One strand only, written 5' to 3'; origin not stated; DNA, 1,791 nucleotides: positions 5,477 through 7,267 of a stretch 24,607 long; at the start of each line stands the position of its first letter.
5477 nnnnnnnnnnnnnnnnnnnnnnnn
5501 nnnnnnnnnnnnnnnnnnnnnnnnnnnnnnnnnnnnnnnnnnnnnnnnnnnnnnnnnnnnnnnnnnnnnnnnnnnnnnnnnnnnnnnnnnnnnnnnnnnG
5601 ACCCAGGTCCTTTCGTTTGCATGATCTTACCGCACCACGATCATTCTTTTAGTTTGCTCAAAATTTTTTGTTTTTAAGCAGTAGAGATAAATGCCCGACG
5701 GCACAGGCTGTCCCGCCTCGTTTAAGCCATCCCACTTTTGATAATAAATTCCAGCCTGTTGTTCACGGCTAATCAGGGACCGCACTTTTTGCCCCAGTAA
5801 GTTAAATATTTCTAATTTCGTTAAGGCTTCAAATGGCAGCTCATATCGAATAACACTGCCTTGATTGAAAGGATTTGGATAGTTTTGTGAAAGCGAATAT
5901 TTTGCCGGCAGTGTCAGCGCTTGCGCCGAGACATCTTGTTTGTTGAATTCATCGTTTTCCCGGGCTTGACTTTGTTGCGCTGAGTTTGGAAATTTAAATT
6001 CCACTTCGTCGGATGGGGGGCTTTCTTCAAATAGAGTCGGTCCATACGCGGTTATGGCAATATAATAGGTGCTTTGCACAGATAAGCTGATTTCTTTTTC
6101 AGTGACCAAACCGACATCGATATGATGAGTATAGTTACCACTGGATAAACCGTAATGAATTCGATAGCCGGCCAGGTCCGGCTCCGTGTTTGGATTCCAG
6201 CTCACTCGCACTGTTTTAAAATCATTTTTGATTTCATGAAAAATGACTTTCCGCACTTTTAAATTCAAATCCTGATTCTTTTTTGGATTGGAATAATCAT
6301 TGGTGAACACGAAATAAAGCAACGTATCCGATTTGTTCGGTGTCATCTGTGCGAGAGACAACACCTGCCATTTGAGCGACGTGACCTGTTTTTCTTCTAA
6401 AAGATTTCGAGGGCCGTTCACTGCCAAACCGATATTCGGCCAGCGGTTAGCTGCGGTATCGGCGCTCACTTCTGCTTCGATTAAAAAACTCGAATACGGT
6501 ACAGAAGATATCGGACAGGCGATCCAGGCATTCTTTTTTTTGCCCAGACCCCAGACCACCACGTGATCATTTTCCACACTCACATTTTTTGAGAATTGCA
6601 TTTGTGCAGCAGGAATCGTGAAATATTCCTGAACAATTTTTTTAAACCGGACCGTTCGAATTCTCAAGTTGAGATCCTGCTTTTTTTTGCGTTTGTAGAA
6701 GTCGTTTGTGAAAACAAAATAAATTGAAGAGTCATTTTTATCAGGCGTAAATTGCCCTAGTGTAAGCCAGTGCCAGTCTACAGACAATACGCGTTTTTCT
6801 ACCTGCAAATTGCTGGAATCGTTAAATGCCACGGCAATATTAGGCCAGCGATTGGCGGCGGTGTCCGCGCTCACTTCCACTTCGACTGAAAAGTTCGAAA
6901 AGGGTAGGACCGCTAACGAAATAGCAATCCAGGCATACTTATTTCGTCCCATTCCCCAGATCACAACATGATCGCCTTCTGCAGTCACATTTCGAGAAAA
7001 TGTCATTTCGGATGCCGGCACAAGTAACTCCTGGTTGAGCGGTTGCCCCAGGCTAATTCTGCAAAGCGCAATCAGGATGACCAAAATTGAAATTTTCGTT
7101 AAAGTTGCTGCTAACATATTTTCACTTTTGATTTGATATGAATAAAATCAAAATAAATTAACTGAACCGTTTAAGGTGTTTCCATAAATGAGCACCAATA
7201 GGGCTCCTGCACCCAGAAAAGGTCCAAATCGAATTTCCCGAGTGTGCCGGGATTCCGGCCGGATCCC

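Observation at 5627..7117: A T9SS-sorted multidomain protein embedded inside a T2SS/type-IV-filament operon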

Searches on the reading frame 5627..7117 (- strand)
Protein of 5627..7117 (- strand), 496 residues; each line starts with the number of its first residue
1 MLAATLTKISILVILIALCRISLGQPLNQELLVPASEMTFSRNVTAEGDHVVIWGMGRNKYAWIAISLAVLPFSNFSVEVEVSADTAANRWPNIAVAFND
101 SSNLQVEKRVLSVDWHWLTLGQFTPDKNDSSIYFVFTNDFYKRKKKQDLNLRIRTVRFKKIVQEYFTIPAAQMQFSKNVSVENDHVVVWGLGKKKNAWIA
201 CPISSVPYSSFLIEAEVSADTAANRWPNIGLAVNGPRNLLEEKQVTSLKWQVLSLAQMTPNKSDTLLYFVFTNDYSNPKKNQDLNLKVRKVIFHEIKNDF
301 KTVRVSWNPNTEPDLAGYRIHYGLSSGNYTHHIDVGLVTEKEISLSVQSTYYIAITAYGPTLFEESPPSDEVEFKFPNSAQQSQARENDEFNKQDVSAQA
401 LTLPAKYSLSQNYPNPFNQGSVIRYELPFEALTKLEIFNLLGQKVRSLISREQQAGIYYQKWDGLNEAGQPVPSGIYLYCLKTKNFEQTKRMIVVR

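Call 4: search_protein_families(library=pfam, proteins=[window:5627-7117:-], max_evalue=1)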
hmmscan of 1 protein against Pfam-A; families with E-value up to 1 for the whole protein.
window:5627-7117:- (496 aa): 4 families
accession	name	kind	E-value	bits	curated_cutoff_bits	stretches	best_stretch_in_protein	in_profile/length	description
PF16841.11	CBM60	-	9.5e-13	48.9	28.2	2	78-160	2-78/91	Ca-dependent carbohydrate-binding module xylan-binding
PF13860.13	FlgD_ig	-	6.8e-08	32.8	27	1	431-479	22-71/79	FlgD Ig-like domain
PF13585.12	CHU_C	-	7.8e-06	26.4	27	1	433-490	29-80/86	CHU_C Type IX secretion signal domain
PF18962.6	Por_Secre_tail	-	9.8e-06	26.2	27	1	413-494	2-75/75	Secretion system C-terminal sorting domain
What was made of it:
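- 6638..7030 (-): CBM36/60-like module 1 (residues about 30-160). Pfam CBM60 best stretch 78-160 (call 4).
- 5630..5881 (-): T9SS type-A C-terminal sorting domain (residues 413-496, begins ...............). PF18962 26.2 bits, cut-off 27, and FlgD_ig 32.8 bits (call 4).
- On T9SS type-A CTD cargo (TIGR04183): The overlapping FlgD_ig model scores 32.8 against 27 (call 4).
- On CBM60 / CBM36 carbohydrate-binding module: PF16841 scores 48.9 bits against 28.2, with two stretches (call 4).
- On Fibronectin type III domain: There is no Pfam fn3 hit for this protein alone (call 4).
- Closest known: CBM36. Same: The Pfam CBM60 score is above its cut-off (call 4).
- Checked: The sister model FlgD_ig passes (32.8 against 27) (call 4).
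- Pfam CBM60 is above its cut-off, with two stretches (call 4). PF18962 is 0.8 bits under its cut-off (call 4). Pfam places the tail above threshold for FlgD_ig rather than PF18962 (call 4).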

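Call 5: search_protein_families(library=ncbifam, proteins=[window:5627-7117:-], max_evalue=1)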
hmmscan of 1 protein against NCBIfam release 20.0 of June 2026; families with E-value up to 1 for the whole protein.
window:5627-7117:- (496 aa): 6 families
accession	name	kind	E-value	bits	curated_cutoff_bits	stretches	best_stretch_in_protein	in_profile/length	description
TIGR04183.1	Por_Secre_tail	domain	1.6e-11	44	23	1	413-494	2-71/72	T9SS type A sorting domain-containing protein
NF033707.1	T9SS_sortase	equivalog_domain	3.2e-06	25.1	420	1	410-487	999-1081/1095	type IX secretion system sortase PorU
NF002449.0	PRK01617.1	equivalog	7.2e-05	23.2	141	1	75-180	37-139/154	hypothetical protein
NF009276.0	PRK12633.1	equivalog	0.00042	20.1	383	1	425-481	122-179/234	flagellar basal body rod modification protein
NF005176.1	PRK06655.1-1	equivalog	0.0012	18.8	230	1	434-488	100-154/197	flagellar hook assembly protein FlgD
NF038113.1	T9SSA_dep_M36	equivalog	0.0018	16.5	885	1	408-494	791-868/869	T9SS-dependent M36 family metallopeptidase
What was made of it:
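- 5630..5881 (-): TIGR04183 44 bits, cut-off 23 (call 5).
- On T9SS type-A CTD cargo (TIGR04183): 44.0 bits against a cut-off of 23, E 1.6e-11, residues 413-494, model positions 2-71 of 72 (call 5). It ends 2 residues before the stop codon (call 5).
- On PilY1-like adhesin: No such family was among the Pfam or NCBIfam hits (calls 4, 5).
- Closest known: T9SS type-A CTD cargo proteins. Same: It has a C-terminal beta-sandwich of about 80 aa that passes the TIGR04183 cut-off (call 5).
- Closest known: PilY1-type adhesins of minor-pilin operons. Different: No PilY1 or vWA family was among its Pfam or NCBIfam hits (calls 4, 5).
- Checked: The C-terminal domain (residues 413-494 of 496) scores 44.0 bits against TIGR04183, whose cut-off is 23 (E 1.6e-11, call 5).
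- TIGR04183 is above its cut-off at the extreme C-terminus (call 5). No domain known from T2SS or T4P accessory proteins was among its Pfam or NCBIfam hits (calls 4, 5).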

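Call 8: find_homologous_proteins(query=window:5627-7117:-)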
Query window:5627-7117:- (496 aa): 930 proteins with E <= 0.001 among 6841 candidates; the best 120 are listed.
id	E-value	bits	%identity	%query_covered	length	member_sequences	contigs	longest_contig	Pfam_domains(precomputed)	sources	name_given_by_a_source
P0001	0.0e+0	1056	100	94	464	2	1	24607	PF13585.13,PF18962.8,PF13860.13,PF16841.12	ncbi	ncbi:MAG: T9SS type A sorting domain-containing protein [bacterium]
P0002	1.8e-167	576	54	98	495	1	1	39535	PF18962.8,PF13860.13,PF16841.12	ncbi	ncbi:MAG: T9SS type A sorting domain-containing protein [bacterium]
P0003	7.9e-139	482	46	94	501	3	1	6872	PF18962.8,PF13860.13,PF16841.12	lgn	-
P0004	2.9e-86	308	56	43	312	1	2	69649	PF16841.12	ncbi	-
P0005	1.9e-80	289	51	43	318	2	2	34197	PF00404.25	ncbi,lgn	ncbi:MAG: dockerin type I domain-containing protein [bacterium]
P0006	2.1e-68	249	52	44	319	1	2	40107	PF00404.25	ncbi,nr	ncbi:hypothetical protein GWO43_02170 [candidate division KSB1 bacterium]|nr:hypothetical protein [c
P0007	6.6e-67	244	44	46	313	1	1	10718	PF00404.25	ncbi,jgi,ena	-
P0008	8.6e-67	244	49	48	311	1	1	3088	PF00404.25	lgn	-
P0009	1.5e-66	243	42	43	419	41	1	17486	PF00404.25,PF00041.28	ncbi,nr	ncbi:fibronectin type III domain-containing protein [candidate division KSB1 bacterium]|nr:fibronect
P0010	1.5e-66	243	47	53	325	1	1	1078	PF13585.13,PF18962.8,PF00085.27,PF13860.13,PF00041.28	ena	-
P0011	2.5e-58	216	44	46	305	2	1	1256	PF00404.25,PF16841.12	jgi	-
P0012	8.1e-47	178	45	41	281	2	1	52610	PF00404.25,PF00041.28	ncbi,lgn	-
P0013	1.4e-46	177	39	49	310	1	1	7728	PF00404.25,PF00041.28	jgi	-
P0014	4.1e-26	110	42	16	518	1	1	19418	PF13585.13,PF13205.13,PF18962.8,PF13860.13,PF00041.28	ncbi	ncbi:MAG: Ig-like domain-containing protein [bacterium]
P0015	3.0e-25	107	27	40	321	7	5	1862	PF00404.25,PF16841.12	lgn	-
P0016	5.8e-24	103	54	15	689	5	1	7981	PF13205.13,PF13860.13,PF00041.28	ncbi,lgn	-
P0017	4.7e-23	100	48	20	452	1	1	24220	PF18962.8,PF13860.13,PF08309.18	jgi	jgi:choice-of-anchor B domain-containing protein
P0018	4.9e-23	100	53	15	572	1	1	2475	PF13205.13,PF13860.13,PF00041.28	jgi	jgi:hypothetical protein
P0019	1.3e-22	98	53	15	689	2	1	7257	PF13205.13,PF13860.13,PF00041.28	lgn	-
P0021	1.5e-22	98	53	20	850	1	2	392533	PF00963.25,PF13860.13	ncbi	-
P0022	3.1e-22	97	43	26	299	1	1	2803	PF18962.8,PF13860.13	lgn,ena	-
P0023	3.2e-22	97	52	15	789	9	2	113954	PF13205.13,PF13860.13,PF00041.28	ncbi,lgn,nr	ncbi:MAG: fibronectin type III domain-containing protein [candidate division KSB1 bacterium]|nr:fibr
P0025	5.4e-22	96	33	32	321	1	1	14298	PF00404.25,PF16841.12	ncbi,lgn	-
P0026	5.7e-22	96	56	15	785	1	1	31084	PF13205.13,PF13860.13,PF00041.28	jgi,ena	-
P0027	7.1e-22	96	53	15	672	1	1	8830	PF13205.13,PF13860.13,PF00041.28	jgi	jgi:hypothetical protein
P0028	1.2e-21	95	48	21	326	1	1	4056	PF13585.13,PF18962.8,PF13860.13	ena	-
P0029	2.0e-21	94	51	19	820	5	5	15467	PF18962.8,PF13860.13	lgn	-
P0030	4.2e-21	93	32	41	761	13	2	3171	PF18962.8,PF13860.13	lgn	-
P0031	5.3e-21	93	42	24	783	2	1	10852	PF18962.8,PF13860.13,PF00082.28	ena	-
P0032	6.7e-21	93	52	20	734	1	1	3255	PF17963.8,PF18962.8,PF13860.13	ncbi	-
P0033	7.7e-21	93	34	33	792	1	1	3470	PF13860.13,PF00041.28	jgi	jgi:hypothetical protein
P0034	8.1e-21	92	32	40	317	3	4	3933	PF00404.25,PF16841.12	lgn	-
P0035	1.3e-20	92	51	19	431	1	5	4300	PF13585.13,PF18962.8,PF13860.13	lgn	-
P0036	1.6e-20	91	51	15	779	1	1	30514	PF13205.13,PF13860.13,PF00041.28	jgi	jgi:hypothetical protein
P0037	1.8e-20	91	48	21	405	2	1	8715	PF18962.8,PF25852.1,PF13860.13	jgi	-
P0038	1.8e-20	91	48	19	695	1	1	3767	PF15780.12,PF13585.13,PF07610.18,PF18962.8,PF22067.3,PF13860.13,PF22544.3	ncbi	ncbi:MAG: FlgD immunoglobulin-like domain containing protein, partial [Calditrichota bacterium]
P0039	2.5e-20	91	45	22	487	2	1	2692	PF18962.8,PF13860.13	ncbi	ncbi:MAG: T9SS type A sorting domain-containing protein, partial [bacterium]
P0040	2.7e-20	91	53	18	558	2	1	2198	PF18962.8,PF13860.13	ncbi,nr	ncbi:MAG: T9SS type A sorting domain-containing protein, partial [candidate division Zixibacteria ba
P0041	2.7e-20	91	48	19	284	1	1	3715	PF13585.13,PF18962.8,PF13860.13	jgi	jgi:hypothetical protein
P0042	3.2e-20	90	45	20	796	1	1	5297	PF17963.8,PF17892.8,PF18962.8,PF17803.8,PF13860.13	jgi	jgi:hypothetical protein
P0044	4.0e-20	90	48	19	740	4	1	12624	PF18962.8,PF13860.13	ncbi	-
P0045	4.2e-20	90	50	19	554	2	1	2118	PF18962.8,PF13860.13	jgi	-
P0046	4.4e-20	90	45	20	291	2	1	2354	PF13585.13,PF18962.8,PF13860.13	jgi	jgi:hypothetical protein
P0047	4.4e-20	90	47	20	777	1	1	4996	PF13585.13,PF18962.8,PF13860.13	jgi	jgi:hypothetical protein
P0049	7.0e-20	89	47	19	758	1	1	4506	PF18962.8,PF13860.13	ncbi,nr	ncbi:MAG: T9SS type A sorting domain-containing protein [candidate division Zixibacteria bacterium]|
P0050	7.8e-20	89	49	19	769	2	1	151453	PF17963.8,PF17892.8,PF18962.8,PF17803.8,PF13860.13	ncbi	ncbi:T9SS type A sorting domain-containing protein, partial [bacterium]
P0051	8.3e-20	89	44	19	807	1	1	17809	PF18962.8,PF13860.13,PF00041.28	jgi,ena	-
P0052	1.2e-19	89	49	19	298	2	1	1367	PF18962.8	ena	-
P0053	2.0e-19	88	51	19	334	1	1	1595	PF13585.13,PF24517.3,PF18962.8,PF13860.13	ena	-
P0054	2.2e-19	88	45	23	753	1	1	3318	PF22073.3,PF15780.12,PF00404.25,PF18962.8,PF13860.13,PF12371.15,PF22544.3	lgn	-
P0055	2.2e-19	88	40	24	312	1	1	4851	PF18962.8,PF13860.13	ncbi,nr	ncbi:MAG: T9SS type A sorting domain-containing protein, partial [candidate division KSB1 bacterium]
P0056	3.3e-19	87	49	19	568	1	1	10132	PF13715.13,PF13585.13,PF18962.8,PF17802.8,PF13860.13,PF13620.13,PF22904.4,PF17210.10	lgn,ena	-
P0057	3.4e-19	87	51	19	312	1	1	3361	PF18962.8,PF13860.13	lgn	-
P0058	3.5e-19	87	50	19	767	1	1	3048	PF13585.13,PF18962.8,PF13860.13,PF08309.18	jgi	jgi:hypothetical protein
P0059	3.6e-19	87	44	19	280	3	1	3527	PF18962.8,PF13860.13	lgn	-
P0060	3.6e-19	87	47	19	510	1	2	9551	PF12768.14,PF18962.8,PF13860.13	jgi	jgi:hypothetical protein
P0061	4.0e-19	87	49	19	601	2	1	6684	PF18962.8,PF13860.13,PF01663.28,PF16347.11,PF00884.29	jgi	-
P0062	4.3e-19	87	38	29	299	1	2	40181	PF18962.8,PF13860.13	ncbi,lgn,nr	ncbi:MAG: T9SS type A sorting domain-containing protein [candidate division Zixibacteria bacterium]|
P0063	4.7e-19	87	52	18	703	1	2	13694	PF13585.13,PF18962.8,PF13860.13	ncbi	-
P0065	5.8e-19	86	52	15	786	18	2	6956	PF13205.13,PF13860.13,PF00041.28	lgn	-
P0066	5.9e-19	86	52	15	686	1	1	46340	PF13205.13,PF13860.13,PF00041.28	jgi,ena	-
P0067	7.2e-19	86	48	19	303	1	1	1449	PF13585.13,PF18962.8,PF13860.13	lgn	-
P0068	7.2e-19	86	37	28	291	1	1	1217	PF18962.8,PF13860.13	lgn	-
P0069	7.3e-19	86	50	19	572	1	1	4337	PF17963.8,PF18962.8,PF13860.13,PF05345.19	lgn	-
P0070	9.6e-19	86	49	19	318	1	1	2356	PF13585.13,PF18962.8,PF13860.13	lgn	-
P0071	9.9e-19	86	52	19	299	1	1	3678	PF18962.8,PF13860.13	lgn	-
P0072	1.2e-18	85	36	39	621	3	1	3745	PF26549.1,PF00930.28,PF26550.2,PF13860.13,PF07676.19,PF00041.28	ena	-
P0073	1.2e-18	85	31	22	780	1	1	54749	PF18962.8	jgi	jgi:hypothetical protein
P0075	1.4e-18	85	42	20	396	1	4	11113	PF18962.8,PF13860.13,PF05345.19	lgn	-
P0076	1.6e-18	85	37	26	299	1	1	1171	PF18962.8,PF13860.13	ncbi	-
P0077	1.7e-18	85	48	19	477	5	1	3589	PF01839.30,PF13517.13,PF18962.8,PF13860.13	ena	-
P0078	1.8e-18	85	42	21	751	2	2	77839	PF13585.13,PF18962.8,PF13860.13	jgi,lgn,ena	-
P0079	2.1e-18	84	44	19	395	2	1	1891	PF13585.13,PF17963.8,PF18962.8,PF13860.13,PF05345.19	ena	-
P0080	2.1e-18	84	49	19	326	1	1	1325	PF13585.13,PF17963.8,PF18962.8,PF13860.13,PF05345.19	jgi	jgi:hypothetical protein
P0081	2.4e-18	84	40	20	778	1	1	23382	PF01551.30,PF18962.8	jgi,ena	-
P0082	2.5e-18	84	43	20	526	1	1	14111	PF01551.30,PF13585.13,PF18962.8,PF13860.13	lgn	-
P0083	2.7e-18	84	28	49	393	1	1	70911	PF17963.8,PF18962.8,PF13860.13,PF05345.19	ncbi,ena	-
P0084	3.0e-18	84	49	21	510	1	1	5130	PF01551.30,PF13585.13,PF18962.8,PF13860.13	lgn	-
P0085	3.8e-18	84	41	21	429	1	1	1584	PF07646.22,PF13418.13,PF24681.2,PF13415.13,PF24981.2,PF01344.32,PF25210.2,PF24996.1,PF13964.13,PF13585.13,PF18962.8,PF13860.13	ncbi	-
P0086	3.9e-18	84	47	19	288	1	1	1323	PF12768.14,PF17164.11,PF18962.8,PF13860.13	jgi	jgi:hypothetical protein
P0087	4.8e-18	83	41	21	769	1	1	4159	PF01551.30,PF18962.8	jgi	jgi:hypothetical protein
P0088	4.8e-18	83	50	19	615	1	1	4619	PF22073.3,PF15780.12,PF13585.13,PF13385.14,PF18962.8,PF13860.13,PF22544.3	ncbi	-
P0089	4.9e-18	83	41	19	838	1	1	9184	PF01546.34,PF04389.23,PF18962.8,PF00041.28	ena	-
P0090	5.4e-18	83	49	19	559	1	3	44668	PF18962.8,PF13860.13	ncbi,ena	-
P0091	5.5e-18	83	49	19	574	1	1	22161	PF18962.8,PF13860.13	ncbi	-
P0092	6.1e-18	83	43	20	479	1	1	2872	PF13585.13,PF18962.8,PF13860.13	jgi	jgi:hypothetical protein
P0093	6.2e-18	83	52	19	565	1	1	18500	PF13585.13,PF05547.18,PF18962.8,PF13860.13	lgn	-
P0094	7.3e-18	83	46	19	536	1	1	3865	PF18962.8,PF13860.13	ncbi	ncbi:MAG: T9SS type A sorting domain-containing protein [Calditrichota bacterium]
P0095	7.6e-18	83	46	21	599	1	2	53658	PF03572.24,PF18962.8,PF14684.12,PF13860.13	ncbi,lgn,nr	ncbi:S41 family peptidase [candidate division KSB1 bacterium]|nr:S41 family peptidase [candidate div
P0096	8.1e-18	83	42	23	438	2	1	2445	PF18962.8,PF13860.13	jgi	-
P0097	8.4e-18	83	48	19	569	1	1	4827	PF18962.8,PF05345.19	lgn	-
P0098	9.4e-18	82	47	19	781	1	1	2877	PF17963.8,PF00404.25,PF00963.25,PF18962.8,PF13860.13,PF05345.19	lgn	-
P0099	1.0e-17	82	43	19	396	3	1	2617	PF13585.13,PF17963.8,PF18962.8,PF13860.13,PF05345.19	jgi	-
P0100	1.1e-17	82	49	18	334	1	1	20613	PF13585.13,PF24517.3,PF18962.8,PF13860.13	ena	-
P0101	1.1e-17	82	43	19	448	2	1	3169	PF18962.8,PF13860.13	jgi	jgi:hypothetical protein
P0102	1.1e-17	82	47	19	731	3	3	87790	PF25174.2,PF26549.1,PF00930.28,PF23381.2,PF18962.8,PF26550.2,PF13860.13,PF07676.19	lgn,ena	-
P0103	1.2e-17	82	48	19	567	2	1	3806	PF17963.8,PF18962.8,PF13860.13,PF05345.19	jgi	jgi:hypothetical protein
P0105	1.5e-17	82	44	19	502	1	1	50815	PF12768.14,PF17164.11,PF18962.8,PF13860.13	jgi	-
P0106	1.8e-17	81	49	19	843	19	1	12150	PF13715.13,PF13585.13,PF18962.8,PF13860.13,PF13620.13,PF08309.18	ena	-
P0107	2.0e-17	81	43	21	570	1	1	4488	PF13715.13,PF18962.8,PF17802.8,PF13860.13,PF13620.13,PF22904.4,PF17210.10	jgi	-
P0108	2.1e-17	81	47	19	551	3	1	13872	PF13585.13,PF18962.8,PF13860.13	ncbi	-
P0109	2.2e-17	81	44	19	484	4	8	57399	PF18962.8,PF13860.13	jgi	jgi:hypothetical protein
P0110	2.2e-17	81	48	19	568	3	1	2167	PF13715.13,PF13585.13,PF18962.8,PF13860.13,PF13620.13,PF17210.10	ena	-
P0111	2.3e-17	81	38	20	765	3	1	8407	PF01551.30,PF18962.8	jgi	jgi:murein DD-endopeptidase MepM/ murein hydrolase activator NlpD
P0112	2.5e-17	81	46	19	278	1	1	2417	PF18962.8,PF13860.13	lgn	-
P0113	3.0e-17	81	48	18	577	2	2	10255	PF05547.18,PF18962.8,PF13860.13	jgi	jgi:immune inhibitor A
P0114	3.0e-17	81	46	19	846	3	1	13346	PF13860.13,PF00704.35,PF00041.28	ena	-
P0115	3.0e-17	81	39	24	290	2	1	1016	PF18962.8,PF13860.13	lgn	-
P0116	3.1e-17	81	46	19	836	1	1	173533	PF17963.8,PF00963.25,PF18962.8,PF13860.13,PF05345.19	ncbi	-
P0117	3.2e-17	81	36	19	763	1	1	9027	PF18962.8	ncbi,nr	ncbi:MAG: T9SS type A sorting domain-containing protein [Ignavibacteriales bacterium]|nr:T9SS type A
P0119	3.8e-17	80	41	20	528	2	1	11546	PF18962.8,PF13860.13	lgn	-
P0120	5.0e-17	80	44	19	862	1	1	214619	PF22073.3,PF15780.12,PF07610.18,PF25275.2,PF18962.8,PF13860.13,PF22544.3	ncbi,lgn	-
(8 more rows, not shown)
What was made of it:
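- Checked: The deposited annotation (P0001, 464 aa, call 8) starts 32 codons later and would lose the signal peptide.
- The window comes from a metagenome-assembled genome (call 8).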

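Call 9: find_encoding_contigs(protein=P0002, flank=10000, max_places=3)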
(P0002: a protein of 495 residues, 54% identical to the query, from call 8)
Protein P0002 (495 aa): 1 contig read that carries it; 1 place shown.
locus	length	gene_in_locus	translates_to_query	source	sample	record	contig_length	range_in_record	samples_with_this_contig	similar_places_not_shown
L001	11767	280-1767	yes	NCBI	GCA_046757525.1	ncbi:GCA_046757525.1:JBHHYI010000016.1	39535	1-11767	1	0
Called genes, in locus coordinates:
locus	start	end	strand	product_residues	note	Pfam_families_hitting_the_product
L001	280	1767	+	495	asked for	PF16841:CBM60 (weak), PF13860:FlgD_ig, PF18962:Por_Secre_tail (weak)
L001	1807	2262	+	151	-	PF07963:N_methyl (weak), PF08334:T2SSG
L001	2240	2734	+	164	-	-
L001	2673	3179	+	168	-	-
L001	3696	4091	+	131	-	PF00072:Response_reg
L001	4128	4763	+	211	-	PF07963:N_methyl, PF11612:T2SSJ (weak)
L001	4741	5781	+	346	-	PF12836:HHH_3 (faint), PF03934:T2SSK (faint), PF21687:T2SSK_1st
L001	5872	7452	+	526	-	PF11104:PilM_2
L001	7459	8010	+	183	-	-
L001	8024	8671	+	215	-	-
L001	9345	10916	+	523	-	PF03958:Secretin_N, PF00263:Secretin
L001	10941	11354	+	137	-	-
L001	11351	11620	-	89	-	-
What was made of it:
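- On Type II secretion system operon (the surroundings): In the syntenic locus L001 a secretin follows gspM and a 215-aa gene (call 9).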

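Call 10: find_encoding_contigs(protein=P0004, flank=10000, max_places=3)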
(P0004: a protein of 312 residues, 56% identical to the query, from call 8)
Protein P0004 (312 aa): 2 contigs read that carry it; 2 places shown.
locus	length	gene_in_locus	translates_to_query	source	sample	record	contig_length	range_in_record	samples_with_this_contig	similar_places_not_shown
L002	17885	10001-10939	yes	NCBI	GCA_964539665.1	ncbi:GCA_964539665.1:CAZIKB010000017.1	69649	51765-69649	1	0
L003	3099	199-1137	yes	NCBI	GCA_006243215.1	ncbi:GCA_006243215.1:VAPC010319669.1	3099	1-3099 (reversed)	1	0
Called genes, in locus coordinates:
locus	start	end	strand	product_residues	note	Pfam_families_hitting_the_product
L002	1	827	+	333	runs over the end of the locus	PF01180:DHO_dh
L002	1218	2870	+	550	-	PF00989:PAS, PF08448:PAS_4, PF13426:PAS_9, PF02518:HATPase_c, PF00072:Response_reg, PF23198:PDE8A_N (faint)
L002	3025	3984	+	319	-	PF00291:PALP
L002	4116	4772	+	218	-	PF13197:DUF4013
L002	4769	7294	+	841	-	PF00595:PDZ, PF13180:PDZ_2, PF17820:PDZ_6, PF07228:SpoIIE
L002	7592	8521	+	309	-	PF02463:SMC_N (faint), PF00005:ABC_tran, PF13175:AAA_15 (faint), PF13304:AAA_21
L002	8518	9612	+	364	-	PF12679:ABC2_membrane_2, PF12698:ABC2_membrane_3, PF01061:ABC2_membrane, PF03379:CcmB (weak)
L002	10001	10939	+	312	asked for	PF16841:CBM60 (weak)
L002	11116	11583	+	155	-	-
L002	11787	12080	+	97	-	PF07766:LETM1_RBD (weak)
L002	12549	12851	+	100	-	PF06305:LapA_dom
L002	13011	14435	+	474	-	PF01704:UDPGP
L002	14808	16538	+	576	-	PF14520:HHH_5 (faint), PF14716:HHH_8, PF14791:DNA_pol_B_thumb, PF02811:PHP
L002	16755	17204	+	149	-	PF09922:LiaF-like_C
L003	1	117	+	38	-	?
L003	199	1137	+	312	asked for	PF16841:CBM60 (weak)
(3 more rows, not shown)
